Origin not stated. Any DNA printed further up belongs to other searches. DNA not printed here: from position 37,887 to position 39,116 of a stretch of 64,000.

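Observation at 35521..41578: Glycan-modification cluster: DegT aminotransferase + WbqC + NeuD-like acetyltransferase + beta-propeller glycosidase-like + putative 2OG oxygenase + two GT2s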

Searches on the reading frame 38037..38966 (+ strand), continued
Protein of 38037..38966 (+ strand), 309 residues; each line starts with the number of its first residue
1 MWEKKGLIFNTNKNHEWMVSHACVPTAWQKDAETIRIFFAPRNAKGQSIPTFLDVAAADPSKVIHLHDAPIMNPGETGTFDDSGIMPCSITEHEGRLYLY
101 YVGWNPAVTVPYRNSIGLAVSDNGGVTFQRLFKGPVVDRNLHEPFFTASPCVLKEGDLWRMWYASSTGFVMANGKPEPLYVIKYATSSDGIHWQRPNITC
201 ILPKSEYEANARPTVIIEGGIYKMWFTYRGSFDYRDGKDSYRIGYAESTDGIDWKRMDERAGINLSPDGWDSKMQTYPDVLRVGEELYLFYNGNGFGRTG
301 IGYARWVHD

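Call 94: search_solved_structures(query=A5, max_evalue=0.01, show_alignments=4)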
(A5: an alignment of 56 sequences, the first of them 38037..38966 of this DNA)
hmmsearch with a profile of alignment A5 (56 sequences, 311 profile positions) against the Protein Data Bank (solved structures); distinct sequences matched with E-value up to 0.01: 35.
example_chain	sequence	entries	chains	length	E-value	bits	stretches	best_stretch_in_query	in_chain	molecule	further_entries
7fip_A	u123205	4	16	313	2e-16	63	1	130-256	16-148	Beta-1,2-mannobiose phosphorylase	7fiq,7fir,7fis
9fj8_A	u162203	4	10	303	4.5e-16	61.9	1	126-258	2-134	1,2-beta-oligomannan phosphorylase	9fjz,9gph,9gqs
3p2n_A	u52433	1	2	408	2.3e-12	49.7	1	69-139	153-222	3,6-anhydro-alpha-L-galactosidase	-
4ak5_A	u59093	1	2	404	3.2e-11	45.9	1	74-139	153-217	ANHYDRO-ALPHA-L-GALACTOSIDASE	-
4ak6_A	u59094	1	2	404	3.3e-11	45.9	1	74-139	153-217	ANHYDRO-ALPHA-L-GALACTOSIDASE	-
4ak7_A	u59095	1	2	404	3.3e-11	45.9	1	74-139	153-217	ANHYDRO-ALPHA-L-GALACTOSIDASE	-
4u6b_A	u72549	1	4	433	5.8e-11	45.1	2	71-165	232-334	Conserved hypothetical lipoprotein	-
5ta7_A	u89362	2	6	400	9.2e-09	37.8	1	153-272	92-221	Glycoside Hydrolase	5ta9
4onz_A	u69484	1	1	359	1e-08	37.7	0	182-258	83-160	putative glycoside hydrolase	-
3r4y_A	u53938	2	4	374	2.2e-08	36.6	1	152-300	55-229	Glycosyl hydrolase family 32, N terminal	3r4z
5mui_A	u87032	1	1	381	5.1e-08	35.4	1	100-234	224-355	Beta-galactosidase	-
5mt2_A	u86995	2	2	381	6e-08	35.2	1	100-234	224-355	Beta-galactosidase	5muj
4u6d_A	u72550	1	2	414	8.2e-08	34.7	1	153-294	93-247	Conserved hypothetical periplasmic protein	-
3taw_A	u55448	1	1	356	7.2e-07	31.6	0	183-263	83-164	Hypothetical glycoside hydrolase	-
3r67_A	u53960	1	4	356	9.5e-07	31.2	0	183-258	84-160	putative Glycosidase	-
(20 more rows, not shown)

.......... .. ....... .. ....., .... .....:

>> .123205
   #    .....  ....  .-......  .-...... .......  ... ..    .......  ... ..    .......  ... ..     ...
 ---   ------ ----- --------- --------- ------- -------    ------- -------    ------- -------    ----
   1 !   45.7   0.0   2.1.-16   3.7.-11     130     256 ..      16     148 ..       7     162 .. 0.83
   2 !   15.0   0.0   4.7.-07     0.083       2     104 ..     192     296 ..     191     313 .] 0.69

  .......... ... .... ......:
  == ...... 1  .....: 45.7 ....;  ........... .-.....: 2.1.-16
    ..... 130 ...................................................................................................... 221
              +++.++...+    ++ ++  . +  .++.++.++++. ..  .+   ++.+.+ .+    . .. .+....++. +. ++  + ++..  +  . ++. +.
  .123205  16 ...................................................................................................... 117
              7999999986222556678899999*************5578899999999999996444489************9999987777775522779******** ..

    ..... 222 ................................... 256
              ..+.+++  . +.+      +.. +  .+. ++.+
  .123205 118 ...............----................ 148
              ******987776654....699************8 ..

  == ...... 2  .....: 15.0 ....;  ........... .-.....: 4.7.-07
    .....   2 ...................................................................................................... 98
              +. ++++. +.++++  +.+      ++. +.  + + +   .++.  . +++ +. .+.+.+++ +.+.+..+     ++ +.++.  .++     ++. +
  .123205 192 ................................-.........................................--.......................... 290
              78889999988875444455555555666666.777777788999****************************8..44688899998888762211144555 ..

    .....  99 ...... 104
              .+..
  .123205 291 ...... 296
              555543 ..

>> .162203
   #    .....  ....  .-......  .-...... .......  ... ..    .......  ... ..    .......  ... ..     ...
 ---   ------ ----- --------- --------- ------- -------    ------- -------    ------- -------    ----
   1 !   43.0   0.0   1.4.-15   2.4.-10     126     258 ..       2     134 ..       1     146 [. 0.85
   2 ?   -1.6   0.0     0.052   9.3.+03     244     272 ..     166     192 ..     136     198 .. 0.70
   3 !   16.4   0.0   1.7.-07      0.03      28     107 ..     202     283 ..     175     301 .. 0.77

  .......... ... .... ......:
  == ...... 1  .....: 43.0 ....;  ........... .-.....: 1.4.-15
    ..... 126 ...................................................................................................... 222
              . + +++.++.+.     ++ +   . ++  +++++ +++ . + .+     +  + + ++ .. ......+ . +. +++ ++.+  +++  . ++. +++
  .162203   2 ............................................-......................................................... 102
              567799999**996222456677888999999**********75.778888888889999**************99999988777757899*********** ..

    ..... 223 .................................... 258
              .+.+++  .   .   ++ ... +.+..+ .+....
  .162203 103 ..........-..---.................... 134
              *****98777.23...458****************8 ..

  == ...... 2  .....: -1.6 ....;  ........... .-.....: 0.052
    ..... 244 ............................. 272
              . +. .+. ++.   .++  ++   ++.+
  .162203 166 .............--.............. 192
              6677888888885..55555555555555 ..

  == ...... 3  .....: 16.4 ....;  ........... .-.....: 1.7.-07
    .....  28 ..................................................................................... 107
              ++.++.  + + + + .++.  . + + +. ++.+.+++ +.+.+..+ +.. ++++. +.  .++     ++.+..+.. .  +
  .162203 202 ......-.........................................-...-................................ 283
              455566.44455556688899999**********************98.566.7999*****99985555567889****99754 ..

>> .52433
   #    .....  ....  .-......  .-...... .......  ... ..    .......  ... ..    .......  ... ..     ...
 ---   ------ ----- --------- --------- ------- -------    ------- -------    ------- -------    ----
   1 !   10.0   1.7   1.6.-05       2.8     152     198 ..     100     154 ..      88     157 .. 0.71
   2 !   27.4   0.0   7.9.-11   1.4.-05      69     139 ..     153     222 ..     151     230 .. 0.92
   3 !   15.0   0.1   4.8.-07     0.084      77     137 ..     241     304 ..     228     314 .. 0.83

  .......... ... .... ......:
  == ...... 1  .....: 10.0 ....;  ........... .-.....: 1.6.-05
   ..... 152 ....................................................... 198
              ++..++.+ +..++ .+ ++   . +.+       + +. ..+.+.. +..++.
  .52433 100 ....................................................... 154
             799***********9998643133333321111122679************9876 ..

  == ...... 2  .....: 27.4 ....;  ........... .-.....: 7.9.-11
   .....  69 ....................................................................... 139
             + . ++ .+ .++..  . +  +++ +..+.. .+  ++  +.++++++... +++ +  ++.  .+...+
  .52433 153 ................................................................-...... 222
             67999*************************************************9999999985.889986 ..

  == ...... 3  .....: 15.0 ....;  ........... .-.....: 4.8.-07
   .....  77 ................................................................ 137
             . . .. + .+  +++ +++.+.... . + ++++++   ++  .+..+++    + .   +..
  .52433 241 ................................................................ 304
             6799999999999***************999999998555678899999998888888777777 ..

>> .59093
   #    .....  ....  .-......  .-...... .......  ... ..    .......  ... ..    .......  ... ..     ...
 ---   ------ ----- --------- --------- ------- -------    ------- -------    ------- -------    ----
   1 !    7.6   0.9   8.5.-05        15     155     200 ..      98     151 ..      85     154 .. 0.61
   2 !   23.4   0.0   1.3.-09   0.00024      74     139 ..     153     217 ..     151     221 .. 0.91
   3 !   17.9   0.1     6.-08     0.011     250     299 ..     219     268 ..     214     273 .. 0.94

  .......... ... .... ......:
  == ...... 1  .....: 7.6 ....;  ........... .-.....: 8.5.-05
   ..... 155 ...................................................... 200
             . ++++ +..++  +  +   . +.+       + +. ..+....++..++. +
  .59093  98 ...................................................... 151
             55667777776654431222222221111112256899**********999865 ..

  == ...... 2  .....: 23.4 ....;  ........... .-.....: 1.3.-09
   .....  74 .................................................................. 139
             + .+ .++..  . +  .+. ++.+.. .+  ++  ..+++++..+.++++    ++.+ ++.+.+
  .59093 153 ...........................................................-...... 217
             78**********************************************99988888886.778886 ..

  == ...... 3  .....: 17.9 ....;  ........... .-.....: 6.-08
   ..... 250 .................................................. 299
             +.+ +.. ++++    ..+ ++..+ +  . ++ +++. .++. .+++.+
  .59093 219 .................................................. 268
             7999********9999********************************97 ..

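Call 98: search_protein_families(library=ncbifam, proteins=[L002:2888-3979:+, L002:4443-5303:+, L017:7003-8118:+], max_evalue=0.00001)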
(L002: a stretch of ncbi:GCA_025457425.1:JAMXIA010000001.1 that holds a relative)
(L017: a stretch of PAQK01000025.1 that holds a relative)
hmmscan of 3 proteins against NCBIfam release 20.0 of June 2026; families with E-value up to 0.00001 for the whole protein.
L002:2888-3979:+ (363 aa): 24 families
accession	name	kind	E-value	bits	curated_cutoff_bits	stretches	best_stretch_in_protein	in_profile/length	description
NF007490.0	PRK10084.1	subfamily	1.7e-138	461.5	649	1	3-359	2-358/361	dTDP-glucose 4,6-dehydratase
TIGR01181.1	dTDP_gluc_dehyt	equivalog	4.1e-135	450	365.1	1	4-345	2-321/321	dTDP-glucose 4,6-dehydratase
NF007582.0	PRK10217.1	equivalog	3.6e-126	421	698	1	1-351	1-347/355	dTDP-glucose 4,6-dehydratase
TIGR04180.1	EDH_00030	hypoth_equivalog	9.5e-38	129.9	475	1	4-321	1-295/297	NAD-dependent 4,6-dehydratase LegB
TIGR01179.1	galE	equivalog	4.8e-35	120.9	262.3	1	3-337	1-327/332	UDP-glucose 4-epimerase GalE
TIGR02622.1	CDP_4_6_dhtase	equivalog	1.6e-27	96.6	278.45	1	2-343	5-341/352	CDP-glucose 4,6-dehydratase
TIGR02197.1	heptose_epim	equivalog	3.2e-20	72.5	274.6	1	4-335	1-313/316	ADP-glyceromanno-heptose 6-epimerase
TIGR01472.1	gmd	equivalog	8.3e-19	68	415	1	53-327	55-330/342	GDP-mannose 4,6-dehydratase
NF011728.1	PRK15181.1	equivalog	2.4e-18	66.2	760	1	2-340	16-342/348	Vi polysaccharide biosynthesis UDP-N-acetylglucosaminuronic acid C-4 epimerase TviC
NF007956.0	PRK10675.1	subfamily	1.6e-16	60.4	394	1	3-173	2-155/338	UDP-glucose 4-epimerase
NF047922.1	GDPFucSynFcl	equivalog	3.2e-16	59.7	500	1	164-340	131-306/308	GDP-L-fucose synthase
TIGR01214.1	rmlD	equivalog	3.7e-14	52.5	224.05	1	4-115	2-90/285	dTDP-4-dehydrorhamnose reductase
NF041015.1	UDPsulfquin_syn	equivalog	4.1e-13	49.1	575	0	211-345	243-373/384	UDP-sulfoquinovose synthase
NF008872.0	PRK11908.1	equivalog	5.1e-13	48.8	294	1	1-339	1-339/349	bifunctional UDP-4-keto-pentose/UDP-xylose synthase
TIGR03589.1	PseB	equivalog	1e-11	44.3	407.75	1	2-115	5-114/324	UDP-N-acetylglucosamine 4,6-dehydratase (inverting)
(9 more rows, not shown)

L002:4443-5303:+ (286 aa): 27 families (the best 25 are shown)
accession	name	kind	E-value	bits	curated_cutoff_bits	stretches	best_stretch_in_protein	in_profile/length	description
TIGR01207.1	rmlA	equivalog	5.8e-145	481.7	360.65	1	2-286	1-286/286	glucose-1-phosphate thymidylyltransferase RfbA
NF012024.0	PRK15480.1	equivalog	1.4e-136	454.4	588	1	2-286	5-290/292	glucose-1-phosphate thymidylyltransferase RfbA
TIGR01208.1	rmlA_long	equivalog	4e-53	180.5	320.25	1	2-236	1-234/353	glucose-1-phosphate thymidylyltransferase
TIGR03992.1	Arch_glmU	subfamily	8.7e-43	146.7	292.1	1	1-234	1-225/393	bifunctional sugar-1-phosphate nucleotidylyltransferase/acetyltransferase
NF041313.1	UDPGP_AglF_Halo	equivalog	7.4e-32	110.7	400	1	1-208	1-207/234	UTP--glucose-1-phosphate uridylyltransferase AglF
NF041173.1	Sug_nt_acttase_Thmprot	equivalog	4.2e-29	101.7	600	1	1-252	1-241/405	bifunctional sugar-1-phosphate nucleotidylyltransferase/acetyltransferase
NF052502.1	man1P_GTase_Rv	exception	7.8e-26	90.8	440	1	3-239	3-234/352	mannose-1-phosphate guanylyltransferase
TIGR01099.1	galU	equivalog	1.9e-24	86.6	326.8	2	73-210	94-241/261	UTP--glucose-1-phosphate uridylyltransferase GalU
NF045761.1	NAMPUrTaseMurU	equivalog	5.4e-17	62.4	250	1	1-233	1-224/226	N-acetylmuramate alpha-1-phosphate uridylyltransferase MurU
NF003670.0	PRK05293.1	equivalog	2.4e-13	49.8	470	1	114-233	132-255/382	glucose-1-phosphate adenylyltransferase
TIGR02091.1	glgC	equivalog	1.6e-12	47.2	424.9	1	3-245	3-266/364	glucose-1-phosphate adenylyltransferase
NF009928.0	PRK13389.1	equivalog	2e-12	46.9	548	1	2-54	10-62/302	UTP--glucose-1-phosphate uridylyltransferase GalU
NF049965.1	GlMnHpPGnyltfHddC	equivalog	2.3e-11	43.8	300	1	1-181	1-173/221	D-glycero-D-manno-heptose 1-phosphate guanosyltransferase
NF007516.0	PRK10122.1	equivalog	2.3e-10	40.1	534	1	2-55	5-58/297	UTP--glucose-1-phosphate uridylyltransferase GalF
TIGR01173.1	glmU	equivalog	2.1e-09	36.7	366.85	1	3-207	3-206/452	bifunctional UDP-N-acetylglucosamine diphosphorylase/glucosamine-1-phosphate N-acetyltransferase GlmU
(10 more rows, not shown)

L017:7003-8118:+ (371 aa): 1 family
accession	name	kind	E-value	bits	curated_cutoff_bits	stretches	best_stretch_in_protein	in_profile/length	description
TIGR03590.1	PseG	equivalog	2e-30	106.4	153.55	1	8-293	2-270/280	UDP-2,4-diacetamido-2,4,6-trideoxy-beta-L-altropyranose hydrolase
